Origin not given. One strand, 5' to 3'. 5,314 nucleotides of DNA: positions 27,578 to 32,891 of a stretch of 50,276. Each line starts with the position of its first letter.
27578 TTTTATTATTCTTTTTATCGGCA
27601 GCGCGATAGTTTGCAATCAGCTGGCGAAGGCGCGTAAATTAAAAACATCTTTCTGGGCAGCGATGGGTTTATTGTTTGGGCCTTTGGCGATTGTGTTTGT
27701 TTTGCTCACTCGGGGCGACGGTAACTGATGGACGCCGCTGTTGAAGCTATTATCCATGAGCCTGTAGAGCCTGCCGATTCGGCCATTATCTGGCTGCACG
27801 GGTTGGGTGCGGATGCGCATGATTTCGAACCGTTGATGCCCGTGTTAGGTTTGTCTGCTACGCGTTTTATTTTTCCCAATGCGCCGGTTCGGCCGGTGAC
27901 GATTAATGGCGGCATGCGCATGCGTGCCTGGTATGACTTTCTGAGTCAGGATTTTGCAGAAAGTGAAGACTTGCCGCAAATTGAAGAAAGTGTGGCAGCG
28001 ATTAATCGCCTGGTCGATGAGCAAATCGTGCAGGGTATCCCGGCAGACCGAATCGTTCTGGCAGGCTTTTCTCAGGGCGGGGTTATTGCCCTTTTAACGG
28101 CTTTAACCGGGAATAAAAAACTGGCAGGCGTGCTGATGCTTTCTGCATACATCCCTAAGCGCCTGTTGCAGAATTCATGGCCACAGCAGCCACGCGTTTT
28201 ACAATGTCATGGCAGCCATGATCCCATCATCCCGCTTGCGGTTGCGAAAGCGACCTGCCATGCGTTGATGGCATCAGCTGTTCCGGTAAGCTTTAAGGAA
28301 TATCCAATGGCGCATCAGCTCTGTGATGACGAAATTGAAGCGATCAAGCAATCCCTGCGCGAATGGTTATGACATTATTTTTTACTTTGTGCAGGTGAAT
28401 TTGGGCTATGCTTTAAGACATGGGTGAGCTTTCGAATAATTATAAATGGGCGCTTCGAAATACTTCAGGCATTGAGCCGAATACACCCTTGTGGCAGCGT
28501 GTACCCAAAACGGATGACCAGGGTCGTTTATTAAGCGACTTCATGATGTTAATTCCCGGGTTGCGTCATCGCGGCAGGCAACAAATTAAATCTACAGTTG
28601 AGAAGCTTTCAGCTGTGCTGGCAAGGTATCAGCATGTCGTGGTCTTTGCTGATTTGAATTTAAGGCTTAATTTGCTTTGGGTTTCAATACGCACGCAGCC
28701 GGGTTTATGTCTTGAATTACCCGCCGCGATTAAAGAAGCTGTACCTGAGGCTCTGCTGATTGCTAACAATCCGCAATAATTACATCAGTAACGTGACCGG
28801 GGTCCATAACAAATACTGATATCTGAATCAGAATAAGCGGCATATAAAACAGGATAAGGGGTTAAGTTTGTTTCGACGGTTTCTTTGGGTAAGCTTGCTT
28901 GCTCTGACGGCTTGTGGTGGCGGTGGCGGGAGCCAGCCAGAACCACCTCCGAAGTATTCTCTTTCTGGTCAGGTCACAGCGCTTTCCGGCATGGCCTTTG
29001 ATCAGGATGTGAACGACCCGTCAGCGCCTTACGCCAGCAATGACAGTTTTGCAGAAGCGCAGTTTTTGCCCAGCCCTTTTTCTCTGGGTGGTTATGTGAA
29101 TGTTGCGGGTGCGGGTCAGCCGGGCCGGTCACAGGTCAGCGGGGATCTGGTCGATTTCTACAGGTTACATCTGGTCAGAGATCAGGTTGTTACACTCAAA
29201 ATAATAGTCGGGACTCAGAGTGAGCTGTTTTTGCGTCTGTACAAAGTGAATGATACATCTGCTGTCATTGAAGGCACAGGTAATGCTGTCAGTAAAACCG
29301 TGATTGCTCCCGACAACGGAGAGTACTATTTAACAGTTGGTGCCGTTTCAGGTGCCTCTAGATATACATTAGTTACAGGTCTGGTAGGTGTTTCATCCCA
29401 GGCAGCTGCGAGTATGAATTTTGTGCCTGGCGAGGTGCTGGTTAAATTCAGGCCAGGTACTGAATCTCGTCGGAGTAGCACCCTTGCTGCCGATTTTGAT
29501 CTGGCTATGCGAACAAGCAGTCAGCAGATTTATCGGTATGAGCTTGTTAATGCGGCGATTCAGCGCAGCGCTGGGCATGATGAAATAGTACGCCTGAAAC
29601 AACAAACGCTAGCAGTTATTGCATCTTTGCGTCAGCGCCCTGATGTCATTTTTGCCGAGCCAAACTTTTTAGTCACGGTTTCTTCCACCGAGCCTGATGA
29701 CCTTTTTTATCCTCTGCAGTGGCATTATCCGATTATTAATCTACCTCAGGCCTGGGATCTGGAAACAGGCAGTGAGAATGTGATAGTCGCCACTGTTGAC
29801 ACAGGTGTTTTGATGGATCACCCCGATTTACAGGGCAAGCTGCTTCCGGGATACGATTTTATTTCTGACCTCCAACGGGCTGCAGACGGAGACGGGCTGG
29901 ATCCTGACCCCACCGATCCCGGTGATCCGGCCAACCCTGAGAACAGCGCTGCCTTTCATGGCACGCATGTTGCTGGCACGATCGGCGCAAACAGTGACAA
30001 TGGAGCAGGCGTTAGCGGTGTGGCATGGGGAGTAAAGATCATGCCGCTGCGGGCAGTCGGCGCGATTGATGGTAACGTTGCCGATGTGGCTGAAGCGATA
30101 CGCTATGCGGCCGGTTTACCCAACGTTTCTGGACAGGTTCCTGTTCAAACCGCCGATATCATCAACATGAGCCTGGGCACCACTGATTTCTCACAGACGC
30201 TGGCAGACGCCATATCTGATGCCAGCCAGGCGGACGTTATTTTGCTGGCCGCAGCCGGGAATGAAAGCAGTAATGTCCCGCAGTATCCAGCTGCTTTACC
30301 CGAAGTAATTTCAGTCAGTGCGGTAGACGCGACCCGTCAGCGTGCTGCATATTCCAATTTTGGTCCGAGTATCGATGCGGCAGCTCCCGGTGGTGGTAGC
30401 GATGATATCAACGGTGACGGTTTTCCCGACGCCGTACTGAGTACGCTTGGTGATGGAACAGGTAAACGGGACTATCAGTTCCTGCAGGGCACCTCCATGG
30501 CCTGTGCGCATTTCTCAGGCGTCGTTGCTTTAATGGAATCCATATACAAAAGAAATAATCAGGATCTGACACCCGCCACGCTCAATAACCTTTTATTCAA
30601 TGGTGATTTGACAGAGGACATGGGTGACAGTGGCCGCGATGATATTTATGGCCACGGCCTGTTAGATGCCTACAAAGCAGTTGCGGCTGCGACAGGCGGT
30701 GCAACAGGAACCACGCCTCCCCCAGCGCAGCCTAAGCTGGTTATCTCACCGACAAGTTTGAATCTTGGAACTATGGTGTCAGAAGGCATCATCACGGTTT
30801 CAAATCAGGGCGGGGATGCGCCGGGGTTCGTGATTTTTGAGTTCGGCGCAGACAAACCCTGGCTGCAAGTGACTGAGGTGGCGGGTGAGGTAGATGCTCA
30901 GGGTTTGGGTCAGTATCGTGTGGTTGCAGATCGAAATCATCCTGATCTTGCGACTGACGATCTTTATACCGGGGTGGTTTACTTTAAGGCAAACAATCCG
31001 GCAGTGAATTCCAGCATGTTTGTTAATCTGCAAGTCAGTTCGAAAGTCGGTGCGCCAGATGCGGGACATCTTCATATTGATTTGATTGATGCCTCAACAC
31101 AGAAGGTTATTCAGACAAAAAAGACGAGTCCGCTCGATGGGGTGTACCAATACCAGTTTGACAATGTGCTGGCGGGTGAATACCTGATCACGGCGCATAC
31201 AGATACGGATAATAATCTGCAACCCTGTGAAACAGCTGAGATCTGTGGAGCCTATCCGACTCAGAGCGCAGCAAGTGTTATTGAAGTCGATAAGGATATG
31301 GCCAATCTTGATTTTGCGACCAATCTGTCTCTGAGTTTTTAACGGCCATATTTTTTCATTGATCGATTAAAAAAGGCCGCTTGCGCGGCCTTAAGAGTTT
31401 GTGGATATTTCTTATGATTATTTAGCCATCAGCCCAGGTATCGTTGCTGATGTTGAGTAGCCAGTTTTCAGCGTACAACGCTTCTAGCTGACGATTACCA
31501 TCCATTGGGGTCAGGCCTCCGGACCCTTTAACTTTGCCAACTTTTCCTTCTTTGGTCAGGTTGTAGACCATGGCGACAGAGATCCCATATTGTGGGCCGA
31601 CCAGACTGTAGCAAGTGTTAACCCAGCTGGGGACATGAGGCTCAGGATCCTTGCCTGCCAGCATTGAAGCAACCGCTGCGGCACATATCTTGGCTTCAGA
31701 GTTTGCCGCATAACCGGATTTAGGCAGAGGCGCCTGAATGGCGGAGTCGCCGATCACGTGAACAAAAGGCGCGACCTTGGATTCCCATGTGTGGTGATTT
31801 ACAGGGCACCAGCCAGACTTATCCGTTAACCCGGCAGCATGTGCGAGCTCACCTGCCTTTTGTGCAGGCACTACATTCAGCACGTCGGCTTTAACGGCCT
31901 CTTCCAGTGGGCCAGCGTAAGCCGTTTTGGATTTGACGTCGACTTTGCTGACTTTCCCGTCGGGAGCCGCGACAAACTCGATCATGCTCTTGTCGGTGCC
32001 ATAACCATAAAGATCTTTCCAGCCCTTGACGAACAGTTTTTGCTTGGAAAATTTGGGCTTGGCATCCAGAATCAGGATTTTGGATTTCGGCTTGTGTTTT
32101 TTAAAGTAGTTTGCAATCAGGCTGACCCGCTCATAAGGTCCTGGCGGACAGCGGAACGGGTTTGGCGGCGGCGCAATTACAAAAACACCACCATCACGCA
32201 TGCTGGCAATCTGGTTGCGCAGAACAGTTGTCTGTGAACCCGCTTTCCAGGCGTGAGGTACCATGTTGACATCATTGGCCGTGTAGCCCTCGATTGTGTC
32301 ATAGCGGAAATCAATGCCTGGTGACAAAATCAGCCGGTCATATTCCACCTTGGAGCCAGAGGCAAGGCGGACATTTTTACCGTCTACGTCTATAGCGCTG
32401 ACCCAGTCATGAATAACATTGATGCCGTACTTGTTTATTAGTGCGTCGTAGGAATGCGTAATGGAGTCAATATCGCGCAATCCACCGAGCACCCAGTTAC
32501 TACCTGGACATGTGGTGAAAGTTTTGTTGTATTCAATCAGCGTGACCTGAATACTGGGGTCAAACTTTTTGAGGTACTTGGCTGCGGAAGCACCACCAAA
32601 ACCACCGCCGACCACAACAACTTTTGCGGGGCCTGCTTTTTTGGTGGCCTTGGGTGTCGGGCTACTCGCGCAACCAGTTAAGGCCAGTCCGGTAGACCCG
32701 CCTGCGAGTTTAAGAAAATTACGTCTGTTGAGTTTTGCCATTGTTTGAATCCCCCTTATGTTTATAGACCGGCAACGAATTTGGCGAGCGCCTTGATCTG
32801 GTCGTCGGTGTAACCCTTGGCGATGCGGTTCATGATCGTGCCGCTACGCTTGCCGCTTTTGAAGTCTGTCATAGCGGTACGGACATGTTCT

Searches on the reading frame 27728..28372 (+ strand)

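Call 88: search_protein_families(library=pfam, proteins=[window:27728-28372:+], max_evalue=0.00001)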
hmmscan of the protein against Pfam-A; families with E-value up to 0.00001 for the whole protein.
window:27728-28372:+ (214 aa): 3 families
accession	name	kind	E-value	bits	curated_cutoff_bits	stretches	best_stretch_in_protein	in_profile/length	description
PF02230.22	Abhydrolase_2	-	4.1e-50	171.1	23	1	7-213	4-216/217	Phospholipase/Carboxylesterase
PF12697.13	Abhydrolase_6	-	1.1e-07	33.2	26.3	1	20-159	1-113/217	Alpha/beta hydrolase family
PF00561.26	Abhydrolase_1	-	3.9e-07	30.4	25.8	1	20-145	3-103/245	alpha/beta hydrolase fold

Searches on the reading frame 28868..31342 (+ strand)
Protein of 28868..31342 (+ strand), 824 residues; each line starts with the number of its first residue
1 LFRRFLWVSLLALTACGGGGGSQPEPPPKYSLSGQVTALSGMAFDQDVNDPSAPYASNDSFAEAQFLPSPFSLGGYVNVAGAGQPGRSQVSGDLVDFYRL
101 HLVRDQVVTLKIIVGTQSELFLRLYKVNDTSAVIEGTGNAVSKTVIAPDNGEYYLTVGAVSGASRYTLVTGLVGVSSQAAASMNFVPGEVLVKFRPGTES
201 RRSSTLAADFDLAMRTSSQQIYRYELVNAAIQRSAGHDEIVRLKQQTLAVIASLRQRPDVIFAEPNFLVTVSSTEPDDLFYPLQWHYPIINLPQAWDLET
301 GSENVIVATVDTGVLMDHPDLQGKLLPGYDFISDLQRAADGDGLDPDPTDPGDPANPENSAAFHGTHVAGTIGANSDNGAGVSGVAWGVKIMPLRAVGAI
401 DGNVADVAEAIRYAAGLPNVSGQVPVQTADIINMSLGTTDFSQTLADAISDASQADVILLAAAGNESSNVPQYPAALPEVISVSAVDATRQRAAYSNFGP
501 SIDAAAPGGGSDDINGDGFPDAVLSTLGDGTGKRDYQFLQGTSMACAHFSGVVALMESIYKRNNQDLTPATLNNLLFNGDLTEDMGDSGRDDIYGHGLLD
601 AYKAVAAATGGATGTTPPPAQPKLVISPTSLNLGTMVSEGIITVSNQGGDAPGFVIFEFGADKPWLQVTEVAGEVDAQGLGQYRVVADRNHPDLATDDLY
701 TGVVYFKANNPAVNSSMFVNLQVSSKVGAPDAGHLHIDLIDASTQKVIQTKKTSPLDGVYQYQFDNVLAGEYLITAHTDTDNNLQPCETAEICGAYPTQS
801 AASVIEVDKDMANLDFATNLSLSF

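Call 22: search_protein_families(library=pfam, proteins=[window:28868-31342:+], max_evalue=0.00001)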
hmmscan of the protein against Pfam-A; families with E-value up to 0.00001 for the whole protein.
window:28868-31342:+ (824 aa): 2 families
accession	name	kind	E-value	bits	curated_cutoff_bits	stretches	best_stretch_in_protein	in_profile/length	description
PF00082.27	Peptidase_S8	-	2e-51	175.5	21.8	1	303-597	2-288/288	Subtilase family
PF22148.1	Fervidolysin_NPro-like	-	8.3e-06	26.5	21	0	178-266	8-81/81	Fervidolysin N-terminal prodomain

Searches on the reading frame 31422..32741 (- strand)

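Call 22: search_protein_families(library=pfam, proteins=[window:31422-32741:-], max_evalue=0.00001)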
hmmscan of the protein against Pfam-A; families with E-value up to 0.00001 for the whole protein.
window:31422-32741:- (439 aa): 3 families
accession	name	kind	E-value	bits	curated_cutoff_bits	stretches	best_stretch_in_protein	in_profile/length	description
PF21706.3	FCSD_central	-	3e-45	153.5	27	1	171-292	1-116/116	Sulfide dehydrogenase [flavocytochrome c] flavoprotein chain, central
PF09242.17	FCSD-flav_bind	-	1.6e-22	80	26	1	371-436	3-71/71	Flavocytochrome c sulphide dehydrogenase, flavin-binding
PF07992.20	Pyr_redox_2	-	3.5e-13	50.1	26.1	1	40-158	2-124/291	Pyridine nucleotide-disulphide oxidoreductase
